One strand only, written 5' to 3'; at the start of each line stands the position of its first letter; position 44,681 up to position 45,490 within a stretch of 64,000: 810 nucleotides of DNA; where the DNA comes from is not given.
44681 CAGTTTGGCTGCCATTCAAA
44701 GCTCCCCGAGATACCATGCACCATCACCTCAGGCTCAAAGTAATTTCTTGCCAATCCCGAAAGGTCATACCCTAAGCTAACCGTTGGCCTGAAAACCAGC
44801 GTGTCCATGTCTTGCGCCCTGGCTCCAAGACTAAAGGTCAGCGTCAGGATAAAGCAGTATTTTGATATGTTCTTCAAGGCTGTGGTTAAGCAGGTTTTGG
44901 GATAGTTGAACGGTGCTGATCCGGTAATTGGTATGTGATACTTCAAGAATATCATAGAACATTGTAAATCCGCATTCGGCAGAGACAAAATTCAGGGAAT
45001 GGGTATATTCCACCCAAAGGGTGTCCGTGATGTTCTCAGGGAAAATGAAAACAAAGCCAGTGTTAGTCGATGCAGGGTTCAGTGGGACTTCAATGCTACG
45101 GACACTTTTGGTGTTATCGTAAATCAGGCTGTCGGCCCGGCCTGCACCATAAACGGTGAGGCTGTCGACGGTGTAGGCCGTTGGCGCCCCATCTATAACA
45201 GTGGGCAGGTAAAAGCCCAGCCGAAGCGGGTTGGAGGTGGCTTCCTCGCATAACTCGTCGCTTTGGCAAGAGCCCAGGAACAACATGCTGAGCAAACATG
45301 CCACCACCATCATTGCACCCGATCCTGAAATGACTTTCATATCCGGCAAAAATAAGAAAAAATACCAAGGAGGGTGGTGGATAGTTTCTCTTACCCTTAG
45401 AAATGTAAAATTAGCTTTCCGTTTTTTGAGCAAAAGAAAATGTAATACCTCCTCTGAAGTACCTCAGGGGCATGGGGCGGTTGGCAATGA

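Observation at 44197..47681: Cobalamin-riboswitch-controlled outer-membrane operon with two small uncharacterised partner proteins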

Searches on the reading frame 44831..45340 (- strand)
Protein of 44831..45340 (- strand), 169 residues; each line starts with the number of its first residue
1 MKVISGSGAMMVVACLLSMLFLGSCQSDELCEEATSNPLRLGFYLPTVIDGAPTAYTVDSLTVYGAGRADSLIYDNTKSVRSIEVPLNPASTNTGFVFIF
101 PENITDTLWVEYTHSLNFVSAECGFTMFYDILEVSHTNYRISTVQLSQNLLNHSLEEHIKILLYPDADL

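Call 3: search_protein_families(library=pfam, proteins=[window:44831-45340:-], max_evalue=0.01)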
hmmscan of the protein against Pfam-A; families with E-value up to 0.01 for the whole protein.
window:44831-45340:- (169 aa): 1 family
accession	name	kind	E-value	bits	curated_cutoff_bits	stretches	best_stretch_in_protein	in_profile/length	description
PF20050.4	DUF6452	-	6.4e-25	87.8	27.1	1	60-162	1-107/108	Family of unknown function (DUF6452)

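Call 4: search_protein_families(library=ncbifam, proteins=[window:44831-45340:-], max_evalue=0.01)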
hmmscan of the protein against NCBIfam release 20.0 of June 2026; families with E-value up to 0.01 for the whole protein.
window:44831-45340:- (169 aa): 0 families

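Call 8: find_homologous_proteins(query=window:44831-45340:-, max_evalue=0.001)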
Query window:44831-45340:- (169 aa): 15 proteins with E <= 0.001 among 61 candidates.
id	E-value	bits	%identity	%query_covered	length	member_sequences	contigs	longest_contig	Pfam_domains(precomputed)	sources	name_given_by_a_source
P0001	2.5e-107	374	100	100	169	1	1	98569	PF20050.5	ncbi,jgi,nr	ncbi:MAG: DUF6452 family protein [Bacteroides sp.]|jgi:hypothetical protein|nr:DUF6452 family protei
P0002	2.1e-82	293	82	95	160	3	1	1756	PF20050.5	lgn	-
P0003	2.7e-80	286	75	100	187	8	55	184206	PF20050.5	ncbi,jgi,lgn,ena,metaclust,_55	jgi:hypothetical protein|metaclust:\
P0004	6.4e-77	275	78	88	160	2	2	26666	PF20050.5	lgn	-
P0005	1.2e-72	261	73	94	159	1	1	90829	PF20050.5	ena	-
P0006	4.0e-69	249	74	89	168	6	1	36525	PF20050.5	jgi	jgi:hypothetical protein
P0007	4.6e-68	246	67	100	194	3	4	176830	PF20050.5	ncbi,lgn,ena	-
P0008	2.5e-67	244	64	99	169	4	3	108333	PF20050.5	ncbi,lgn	-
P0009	2.2e-61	224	67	86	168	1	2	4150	PF20050.5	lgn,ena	-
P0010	3.3e-61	224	68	86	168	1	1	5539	PF20050.5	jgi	jgi:hypothetical protein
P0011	1.3e-60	222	66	88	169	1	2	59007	PF20050.5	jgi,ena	-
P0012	5.7e-46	174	51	92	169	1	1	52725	PF20050.5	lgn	-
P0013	5.6e-44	168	51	91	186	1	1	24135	PF20050.5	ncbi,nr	ncbi:MAG TPA: DUF6452 family protein [Bacteroidales bacterium]|nr:DUF6452 family protein [Bacteroida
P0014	3.0e-39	152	49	90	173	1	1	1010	PF20050.5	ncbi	-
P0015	3.6e-38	149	50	94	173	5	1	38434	PF20050.5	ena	-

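Call 14: find_homologous_proteins(query=A1, max_evalue=0.001)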
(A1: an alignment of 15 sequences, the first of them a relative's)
Query A1 (15 sequences) (169 aa, profile of the alignment): 72 proteins with E <= 0.001 among 2591 candidates.
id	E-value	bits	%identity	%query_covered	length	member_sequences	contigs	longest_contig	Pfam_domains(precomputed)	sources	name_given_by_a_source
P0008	2.8e-84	299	64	99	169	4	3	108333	PF20050.5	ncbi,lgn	-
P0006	3.8e-84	298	74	89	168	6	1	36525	PF20050.5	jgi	jgi:hypothetical protein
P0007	5.3e-84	298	67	100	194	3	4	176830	PF20050.5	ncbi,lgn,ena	-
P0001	1.4e-83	296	100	100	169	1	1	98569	PF20050.5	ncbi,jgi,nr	ncbi:MAG: DUF6452 family protein [Bacteroides sp.]|jgi:hypothetical protein|nr:DUF6452 family protei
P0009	3.9e-82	292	67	86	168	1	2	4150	PF20050.5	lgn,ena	-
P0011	1.7e-81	290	66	88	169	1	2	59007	PF20050.5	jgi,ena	-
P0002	2.5e-81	289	82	95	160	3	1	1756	PF20050.5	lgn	-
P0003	2.9e-81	289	75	100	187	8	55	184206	PF20050.5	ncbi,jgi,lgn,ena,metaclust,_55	jgi:hypothetical protein|metaclust:\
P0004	1.3e-80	287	78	88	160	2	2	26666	PF20050.5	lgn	-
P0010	1.4e-80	287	68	86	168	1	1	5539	PF20050.5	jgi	jgi:hypothetical protein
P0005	1.9e-78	280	73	94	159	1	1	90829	PF20050.5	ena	-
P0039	2.1e-74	267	56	92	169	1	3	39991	PF20050.5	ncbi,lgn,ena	-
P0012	5.0e-74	265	51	92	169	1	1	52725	PF20050.5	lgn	-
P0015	2.6e-72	260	50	94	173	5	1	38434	PF20050.5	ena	-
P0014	1.8e-71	257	49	90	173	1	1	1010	PF20050.5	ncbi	-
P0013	1.9e-71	257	51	91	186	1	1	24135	PF20050.5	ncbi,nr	ncbi:MAG TPA: DUF6452 family protein [Bacteroidales bacterium]|nr:DUF6452 family protein [Bacteroida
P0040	6.3e-71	255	53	97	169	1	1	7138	PF20050.5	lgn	-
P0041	4.0e-61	223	50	88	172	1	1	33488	PF20050.5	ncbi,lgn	-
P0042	1.1e-60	222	49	93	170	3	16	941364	PF20050.5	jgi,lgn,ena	jgi:hypothetical protein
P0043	2.1e-60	221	46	92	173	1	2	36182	PF20050.5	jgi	jgi:hypothetical protein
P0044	8.4e-60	219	48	89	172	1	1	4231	PF20050.5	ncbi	-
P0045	1.2e-54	202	47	98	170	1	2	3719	PF20050.5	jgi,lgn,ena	-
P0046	3.2e-53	198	48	92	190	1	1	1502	PF20050.5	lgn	-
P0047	3.6e-52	194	46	87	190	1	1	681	PF20050.5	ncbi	-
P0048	1.6e-51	192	46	95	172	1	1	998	PF20050.5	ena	-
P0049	3.5e-51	191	43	87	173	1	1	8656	PF20050.5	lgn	-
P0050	9.4e-51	190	49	86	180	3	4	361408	PF20050.5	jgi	jgi:hypothetical protein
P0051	4.5e-50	187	46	85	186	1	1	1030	PF20050.5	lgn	-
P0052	1.4e-49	186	43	91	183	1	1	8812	PF20050.5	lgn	-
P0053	2.5e-49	185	47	91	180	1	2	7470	PF20050.5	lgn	-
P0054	7.8e-49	183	43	94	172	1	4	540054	PF20050.5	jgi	jgi:hypothetical protein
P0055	6.3e-48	180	42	89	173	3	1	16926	PF20050.5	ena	-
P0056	5.3e-47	177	46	93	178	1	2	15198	PF20050.5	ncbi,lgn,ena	-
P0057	7.9e-47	177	43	85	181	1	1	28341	PF20050.5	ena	-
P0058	4.9e-46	174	46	89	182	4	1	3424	PF20050.5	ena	-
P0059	1.2e-45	173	45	90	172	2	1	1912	PF20050.5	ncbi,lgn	-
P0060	1.3e-45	173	44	92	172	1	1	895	PF20050.5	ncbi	-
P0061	1.6e-45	173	43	93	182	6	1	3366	PF20050.5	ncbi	-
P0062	2.6e-45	172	39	93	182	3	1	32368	PF20050.5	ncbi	ncbi:MAG: DUF6452 family protein [Bacteroidales bacterium]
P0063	4.7e-45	171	40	89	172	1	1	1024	PF20050.5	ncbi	-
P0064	5.0e-45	171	41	93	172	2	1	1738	PF20050.5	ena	-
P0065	6.5e-45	171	41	93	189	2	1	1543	PF20050.5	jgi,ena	-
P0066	1.6e-44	169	40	92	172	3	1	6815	PF20050.5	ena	-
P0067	2.5e-44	169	45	92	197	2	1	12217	PF20050.5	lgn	-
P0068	3.5e-44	168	41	90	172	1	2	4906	PF20050.5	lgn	-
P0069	5.3e-44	168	43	91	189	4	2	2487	PF20050.5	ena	-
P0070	7.3e-44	167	44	88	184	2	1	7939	PF20050.5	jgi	jgi:hypothetical protein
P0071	1.2e-43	166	42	88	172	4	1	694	PF20050.5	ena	-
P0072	1.8e-43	166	43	89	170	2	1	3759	PF20050.5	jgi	jgi:hypothetical protein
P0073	1.8e-43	166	42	85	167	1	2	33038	PF20050.5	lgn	-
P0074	3.2e-43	165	40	83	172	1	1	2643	PF20050.5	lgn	-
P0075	5.0e-43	164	39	94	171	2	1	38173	PF20050.5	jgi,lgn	-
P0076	7.0e-43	164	40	94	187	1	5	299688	PF20050.5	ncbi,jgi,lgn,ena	jgi:hypothetical protein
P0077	1.1e-42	163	43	86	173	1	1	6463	PF20050.5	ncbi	-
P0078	2.1e-42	162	41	92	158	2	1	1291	PF20050.5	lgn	-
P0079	2.7e-42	162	41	96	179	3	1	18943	PF20050.5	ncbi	-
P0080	4.7e-42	161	42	88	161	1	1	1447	PF20050.5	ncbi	-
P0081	4.1e-41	158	42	88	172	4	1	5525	PF20050.5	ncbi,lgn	-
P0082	5.7e-41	158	43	88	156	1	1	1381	PF20050.5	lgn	-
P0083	6.5e-41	158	38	89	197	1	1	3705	PF20050.5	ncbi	-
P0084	2.1e-40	156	41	88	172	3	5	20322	PF20050.5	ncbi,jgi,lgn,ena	-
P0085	5.0e-40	155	38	94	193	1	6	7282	PF20050.5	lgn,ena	-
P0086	1.4e-39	153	41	93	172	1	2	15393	PF20050.5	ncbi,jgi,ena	-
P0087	4.8e-39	152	36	98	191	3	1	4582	PF20050.5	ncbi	-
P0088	1.5e-38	150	34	94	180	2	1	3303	PF20050.5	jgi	-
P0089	2.0e-38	149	40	86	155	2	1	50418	PF20050.5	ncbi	-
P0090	2.9e-37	146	38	98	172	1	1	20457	PF20050.5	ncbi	-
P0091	2.1e-36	143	39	93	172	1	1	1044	PF20050.5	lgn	-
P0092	3.7e-34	136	39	81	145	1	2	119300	PF20050.5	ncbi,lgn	-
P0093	7.8e-24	102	31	93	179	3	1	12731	PF20050.5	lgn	-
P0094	1.4e-20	91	33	90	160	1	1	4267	PF20050.5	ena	-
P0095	1.2e-12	66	31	76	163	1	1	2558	PF20050.5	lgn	-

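Call 28: predict_structure(alignment_id=A3)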
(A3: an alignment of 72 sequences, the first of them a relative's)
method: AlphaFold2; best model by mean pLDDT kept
length: 169 residues; sequences in the alignment: 72
mean_pLDDT: 88.3   pTM: 0.77
mean pLDDT of the five models: 88.3, 87.4, 86.9, 86.6, 84.4
residues with pLDDT >= 90: 105; 70-90: 43; 50-70: 18; < 50: 3
segments of 3 or more residues with pLDDT < 50: none
pLDDT, mean of each block of 10 residues (from residue 1): 61 88 67 78 87 93 90 97 95 97 97 92 89 97 97 93 84
secondary structure, 60 per line:
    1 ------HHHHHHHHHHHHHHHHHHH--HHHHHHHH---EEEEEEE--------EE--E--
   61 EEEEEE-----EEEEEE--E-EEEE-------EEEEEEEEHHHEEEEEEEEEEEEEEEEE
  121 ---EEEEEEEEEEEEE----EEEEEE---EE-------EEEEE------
elements in order: H7-25 H28-35 E39-45 E61-66 E72-77 E82-85 E93-100 E104-120 E124-136 E141-146 E159-163

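Call 31: find_encoding_contigs(protein=P0042, flank=10000, max_places=3)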
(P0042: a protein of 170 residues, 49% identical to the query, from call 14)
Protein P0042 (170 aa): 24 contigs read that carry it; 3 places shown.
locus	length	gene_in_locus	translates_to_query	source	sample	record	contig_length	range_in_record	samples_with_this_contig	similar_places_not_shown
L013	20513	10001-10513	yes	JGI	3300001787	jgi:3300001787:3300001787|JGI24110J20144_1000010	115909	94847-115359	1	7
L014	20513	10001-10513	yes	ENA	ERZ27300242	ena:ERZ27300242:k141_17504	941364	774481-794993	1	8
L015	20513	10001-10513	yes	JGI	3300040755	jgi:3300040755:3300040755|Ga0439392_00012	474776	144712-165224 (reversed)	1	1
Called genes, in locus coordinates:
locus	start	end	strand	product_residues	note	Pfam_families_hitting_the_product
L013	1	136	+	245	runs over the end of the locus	PF18942:DUF5689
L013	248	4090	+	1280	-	PF13290:CHB_HEX_C_1, PF13205:Big_5, PF02018:CBM_4_9 (weak), PF18942:DUF5689, PF18962:Por_Secre_tail (weak)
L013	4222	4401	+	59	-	PF04024:PspC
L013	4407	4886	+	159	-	PF04306:DUF456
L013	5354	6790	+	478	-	PF11840:DUF3360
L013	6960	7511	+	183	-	PF00582:Usp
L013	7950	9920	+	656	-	PF07715:Plug, PF00593:TonB_dep_Rec_b-barrel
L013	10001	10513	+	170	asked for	PF20050:DUF6452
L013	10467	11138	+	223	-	PF19515:DUF6048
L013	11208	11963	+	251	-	PF01966:HD (weak)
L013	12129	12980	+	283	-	PF00582:Usp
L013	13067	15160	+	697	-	PF22745:Nlig-Ia, PF01653:DNA_ligase_aden, PF03120:OB_DNA_ligase, PF03119:DNA_ligase_ZBD, PF12826:HHH_2, PF14520:HHH_5 (weak), PF00533:BRCT, PF12738:PTCB-BRCT (weak), +1 more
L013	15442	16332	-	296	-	PF02633:Creatininase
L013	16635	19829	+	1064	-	PF13620:CarboxypepD_reg (weak), PF13715:CarbopepD_reg_2, PF07715:Plug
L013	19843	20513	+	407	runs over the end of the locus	?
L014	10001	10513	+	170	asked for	PF20050:DUF6452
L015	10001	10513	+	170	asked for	PF20050:DUF6452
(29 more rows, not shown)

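Call 32: find_encoding_contigs(protein=P0093, flank=10000, max_places=1)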
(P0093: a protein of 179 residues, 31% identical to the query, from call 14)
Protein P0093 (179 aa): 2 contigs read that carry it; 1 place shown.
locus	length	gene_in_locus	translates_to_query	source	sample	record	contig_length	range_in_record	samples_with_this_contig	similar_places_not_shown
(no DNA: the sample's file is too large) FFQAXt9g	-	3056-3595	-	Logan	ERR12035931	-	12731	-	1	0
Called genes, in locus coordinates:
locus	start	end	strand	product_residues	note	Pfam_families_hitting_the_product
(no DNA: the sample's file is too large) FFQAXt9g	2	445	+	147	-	?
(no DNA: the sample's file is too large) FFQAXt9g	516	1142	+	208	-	PF16702:DUF5063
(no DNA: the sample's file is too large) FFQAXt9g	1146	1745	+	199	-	PF01612:DNA_pol_A_exo1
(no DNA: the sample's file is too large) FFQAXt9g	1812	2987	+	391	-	PF17785:PUA_3, PF10672:Methyltrans_SAM, PF02475:TRM5-TYW2_MTfase (weak), PF03602:Cons_hypoth95, PF05175:MTS (faint)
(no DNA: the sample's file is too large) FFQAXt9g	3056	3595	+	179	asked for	PF20050:DUF6452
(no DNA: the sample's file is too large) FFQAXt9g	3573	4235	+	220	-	PF19515:DUF6048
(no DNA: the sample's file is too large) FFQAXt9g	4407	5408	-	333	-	-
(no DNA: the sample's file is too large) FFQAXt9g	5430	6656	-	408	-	PF16344:FecR_C (faint), PF07660:STN (weak), PF13715:CarbopepD_reg_2 (weak)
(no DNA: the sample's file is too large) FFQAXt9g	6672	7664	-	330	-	PF04773:FecR, PF16344:FecR_C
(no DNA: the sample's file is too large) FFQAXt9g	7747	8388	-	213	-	PF07638:Sigma70_ECF (weak), PF04542:Sigma70_r2, PF04545:Sigma70_r4, PF08281:Sigma70_r4_2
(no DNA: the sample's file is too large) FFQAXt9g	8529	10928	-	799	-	PF19313:DUF5916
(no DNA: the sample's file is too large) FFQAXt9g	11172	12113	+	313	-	PF08279:HTH_11, PF19187:HTH_PafC (faint), PF13280:WYL, PF25583:WCX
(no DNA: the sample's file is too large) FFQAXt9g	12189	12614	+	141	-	PF00903:Glyoxalase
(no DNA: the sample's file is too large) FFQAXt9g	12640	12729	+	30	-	?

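Call 33: find_encoding_contigs(protein=P0092, flank=10000, max_places=1)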
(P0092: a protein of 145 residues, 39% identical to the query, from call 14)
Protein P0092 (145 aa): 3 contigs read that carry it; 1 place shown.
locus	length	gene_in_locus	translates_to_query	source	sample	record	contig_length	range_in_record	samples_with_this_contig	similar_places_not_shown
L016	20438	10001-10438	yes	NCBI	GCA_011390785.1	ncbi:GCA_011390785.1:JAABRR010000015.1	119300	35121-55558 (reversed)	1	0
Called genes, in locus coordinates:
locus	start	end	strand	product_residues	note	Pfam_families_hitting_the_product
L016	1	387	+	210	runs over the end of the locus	PF01625:PMSR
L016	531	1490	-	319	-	PF01547:SBP_bac_1, PF13531:SBP_bac_11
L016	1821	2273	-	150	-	PF00126:HTH_1 (weak)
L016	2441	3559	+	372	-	-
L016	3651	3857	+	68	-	PF03459:TOBE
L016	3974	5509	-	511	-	PF00171:Aldedh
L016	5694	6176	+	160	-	-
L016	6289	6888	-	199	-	PF00578:AhpC-TSA, PF08534:Redoxin, PF13905:Thioredoxin_8 (weak)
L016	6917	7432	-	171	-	PF00085:Thioredoxin, PF00578:AhpC-TSA, PF08534:Redoxin, PF13905:Thioredoxin_8 (weak)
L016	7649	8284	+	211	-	PF01135:PCMT (weak), PF06325:PrmA, PF13489:Methyltransf_23 (weak), PF01209:Ubie_methyltran, PF13649:Methyltransf_25, PF13847:Methyltransf_31, PF08241:Methyltransf_11, PF08242:Methyltransf_12, +2 more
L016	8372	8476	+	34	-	-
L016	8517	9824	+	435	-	PF04055:Radical_SAM, PF13353:Fer4_12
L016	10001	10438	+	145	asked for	PF20050:DUF6452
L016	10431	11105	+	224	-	PF19515:DUF6048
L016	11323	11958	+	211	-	PF01966:HD (weak)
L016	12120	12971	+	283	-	PF00582:Usp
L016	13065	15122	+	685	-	PF22745:Nlig-Ia, PF01653:DNA_ligase_aden, PF03120:OB_DNA_ligase, PF03119:DNA_ligase_ZBD, PF12826:HHH_2, PF00533:BRCT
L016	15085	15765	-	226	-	PF00005:ABC_tran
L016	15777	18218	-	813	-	PF06452:CBM9_1, PF19313:DUF5916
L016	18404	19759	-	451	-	-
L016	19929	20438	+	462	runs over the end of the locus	PF00929:RNase_T, PF13482:RNase_H_2 (weak), PF01541:GIY-YIG, PF27096:UvrC_M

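Call 34: find_encoding_contigs(protein=P0076, flank=10000, max_places=1)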
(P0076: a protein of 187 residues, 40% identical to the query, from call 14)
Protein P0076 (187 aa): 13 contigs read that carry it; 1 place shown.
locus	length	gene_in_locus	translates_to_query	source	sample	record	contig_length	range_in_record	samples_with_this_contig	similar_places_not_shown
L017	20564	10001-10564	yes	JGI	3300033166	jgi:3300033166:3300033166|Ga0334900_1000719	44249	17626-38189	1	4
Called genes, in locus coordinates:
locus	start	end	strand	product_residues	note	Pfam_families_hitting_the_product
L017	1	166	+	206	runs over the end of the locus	PF01300:Sua5_yciO_yrdC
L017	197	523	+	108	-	PF12852:Cupin_6 (weak), PF07883:Cupin_2, PF02311:AraC_binding (weak), PF05899:Cupin_3 (weak)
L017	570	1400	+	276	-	PF00793:DAHP_synth_1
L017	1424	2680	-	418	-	PF19425:Csd3_N2, PF01551:Peptidase_M23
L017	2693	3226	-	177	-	PF04893:Yip1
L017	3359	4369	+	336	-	PF02899:Phage_int_SAM_1, PF00589:Phage_integrase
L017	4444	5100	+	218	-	PF06325:PrmA, PF13489:Methyltransf_23, PF01135:PCMT (weak), PF01209:Ubie_methyltran, PF13847:Methyltransf_31, PF08241:Methyltransf_11, PF08242:Methyltransf_12, PF13649:Methyltransf_25, +2 more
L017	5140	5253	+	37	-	-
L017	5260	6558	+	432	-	PF04055:Radical_SAM, PF13353:Fer4_12 (weak)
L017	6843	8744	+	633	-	PF07715:Plug, PF00593:TonB_dep_Rec_b-barrel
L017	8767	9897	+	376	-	PF16819:DUF5074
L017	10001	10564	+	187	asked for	PF20050:DUF6452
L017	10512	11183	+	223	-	PF19515:DUF6048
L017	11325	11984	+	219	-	PF01966:HD (faint)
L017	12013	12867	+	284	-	PF00582:Usp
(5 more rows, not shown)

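Call 37: fold_search(model_id=the predicted structure, library=pdb)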
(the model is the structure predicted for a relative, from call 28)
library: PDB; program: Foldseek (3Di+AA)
matches with E <= 10: 449; with E <= 0.001: 0
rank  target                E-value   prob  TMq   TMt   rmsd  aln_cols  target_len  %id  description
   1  8vlv_A                5.8e-02  0.66  0.24  0.09  15.7       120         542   11  Cryo-EM structure of human HGSNAT in inactive state (released 2024-06-26)
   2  5amt_A                6.1e-02  0.66  0.25  0.35  12.8       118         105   13  Intracellular growth locus protein E (released 2016-10-05)
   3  3rx9                  1.1e-01  0.41  0.20  0.25   7.5        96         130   18  3D structure of SciN from an Escherichia coli Patotype (released 2011-12-07)
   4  3qec                  1.2e-01  0.10  0.15  0.17  19.2       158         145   10  Crystal structure of a putative carbohydrate binding protein (PA1324) from Pseudomonas aeruginosa at 2.61 A resolution (released 2011-03-02)
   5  6ixh_A                1.3e-01  0.41  0.21  0.25   7.5        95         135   16  Type VI secretion system membrane core complex (released 2019-01-23)
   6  1gwy_A                1.4e-01  0.25  0.26  0.25   9.9       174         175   13  Crystal structure of the water-soluble state of the pore-forming cytolysin Sticholysin II (released 2003-06-12)
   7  5nfi                  1.5e-01  0.38  0.28  0.19  16.2       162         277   12  The fimbrial anchor protein Mfa2 from Porphyromonas gingivalis (released 2018-02-07)
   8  4y7o_D                2.4e-01  0.33  0.20  0.25   7.8        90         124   16  T6SS protein TssM C-terminal domain (869-1107) from EAEC (released 2015-08-05)
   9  2ya1_A                3.3e-01  0.21  0.28  0.06  17.2       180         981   12  Product complex of a multi-modular glycogen-degrading pneumococcal virulence factor SpuA (released 2011-04-20)
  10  8c27_A                3.3e-01  0.15  0.22  0.26  15.0       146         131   10  Domain 3 of Group B Streptococcus pilus protein as scaffold for the display of foreign epitopes (released 2024-01-10)
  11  2nq3                  3.3e-01  0.10  0.16  0.18  15.2       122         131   11  Crystal structure of the C2 Domain of Human Itchy Homolog E3 Ubiquitin Protein Ligase (released 2006-11-14)
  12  8vli_B                3.4e-01  0.35  0.26  0.10  13.5       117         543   12  Cryo-EM structure of human HGSNAT bound with CoA and product analog (released 2024-06-26)
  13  8c27_B                3.6e-01  0.13  0.22  0.27  16.1       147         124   12  Domain 3 of Group B Streptococcus pilus protein as scaffold for the display of foreign epitopes (released 2024-01-10)
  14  9bkw                  3.8e-01  0.08  0.17  0.20  17.2       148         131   14  Crystal structure of a C2 domain from Trichomonas vaginalis (released 2024-05-08)
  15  1x99_B                4.0e-01  0.14  0.25  0.27  13.9       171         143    9  X-ray crystal structure of Xerocomus chrysenteron lectin XCL at 1.4 Angstroms resolution, mutated at Q46M, V54M, L58M (released 2004-12-14)
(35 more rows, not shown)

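Call 39: find_encoding_contigs(protein=P0094, flank=10000, max_places=1)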
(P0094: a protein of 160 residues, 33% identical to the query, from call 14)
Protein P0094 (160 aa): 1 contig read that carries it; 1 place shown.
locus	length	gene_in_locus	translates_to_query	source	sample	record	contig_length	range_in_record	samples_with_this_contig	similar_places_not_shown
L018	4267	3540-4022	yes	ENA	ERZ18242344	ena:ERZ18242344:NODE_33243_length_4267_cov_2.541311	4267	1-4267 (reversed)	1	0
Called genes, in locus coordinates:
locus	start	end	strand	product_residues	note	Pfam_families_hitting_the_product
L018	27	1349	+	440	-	PF01554:MatE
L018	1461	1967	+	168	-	PF13858:DUF4199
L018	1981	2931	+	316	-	PF00535:Glycos_transf_2, PF10111:Glyco_tranf_2_2, PF13641:Glyco_tranf_2_3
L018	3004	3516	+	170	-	PF25589:DUF7935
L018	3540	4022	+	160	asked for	PF20050:DUF6452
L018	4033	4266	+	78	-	?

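Call 40: find_encoding_contigs(protein=P0089, flank=10000, max_places=1)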
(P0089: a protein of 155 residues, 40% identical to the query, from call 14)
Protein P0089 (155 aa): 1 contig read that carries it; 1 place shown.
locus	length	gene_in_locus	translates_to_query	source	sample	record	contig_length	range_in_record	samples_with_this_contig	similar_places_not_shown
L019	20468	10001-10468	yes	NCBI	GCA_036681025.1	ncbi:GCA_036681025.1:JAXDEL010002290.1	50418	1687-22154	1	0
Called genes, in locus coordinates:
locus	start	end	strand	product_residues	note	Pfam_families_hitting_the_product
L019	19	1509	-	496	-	PF13393:tRNA-synt_His (weak), PF00587:tRNA-synt_2b (faint), PF13393:tRNA-synt_His, PF03129:HGTP_anticodon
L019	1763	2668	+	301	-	PF01936:NYN, PF00313:CSD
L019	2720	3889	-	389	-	PF01139:RtcB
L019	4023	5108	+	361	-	PF01926:MMR_HSR1, PF06071:YchF-GTPase_C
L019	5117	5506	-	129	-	PF08327:AHSA1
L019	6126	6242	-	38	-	-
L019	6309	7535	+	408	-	PF00202:Aminotran_3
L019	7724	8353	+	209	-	PF01209:Ubie_methyltran, PF06325:PrmA, PF13489:Methyltransf_23, PF13847:Methyltransf_31, PF08241:Methyltransf_11, PF08242:Methyltransf_12, PF13649:Methyltransf_25, PF03141:Methyltransf_29 (weak), +1 more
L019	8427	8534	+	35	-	-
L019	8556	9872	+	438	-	PF13353:Fer4_12, PF04055:Radical_SAM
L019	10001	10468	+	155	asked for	PF20050:DUF6452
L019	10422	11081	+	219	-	PF19515:DUF6048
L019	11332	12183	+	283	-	PF00582:Usp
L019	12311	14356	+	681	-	PF22745:Nlig-Ia, PF01653:DNA_ligase_aden, PF03120:OB_DNA_ligase, PF03119:DNA_ligase_ZBD (weak), PF12826:HHH_2, PF14520:HHH_5 (weak), PF00533:BRCT, PF12738:PTCB-BRCT (weak), +1 more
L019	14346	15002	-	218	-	PF00005:ABC_tran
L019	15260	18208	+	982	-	PF01565:FAD_binding_4, PF02913:FAD-oxidase_C, PF13183:Fer4_8, PF13534:Fer4_17 (weak)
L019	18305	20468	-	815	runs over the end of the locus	PF00575:S1 (weak), PF21710:Spt6_S1 (faint), PF23459:S1_RRP5 (faint), PF00575:S1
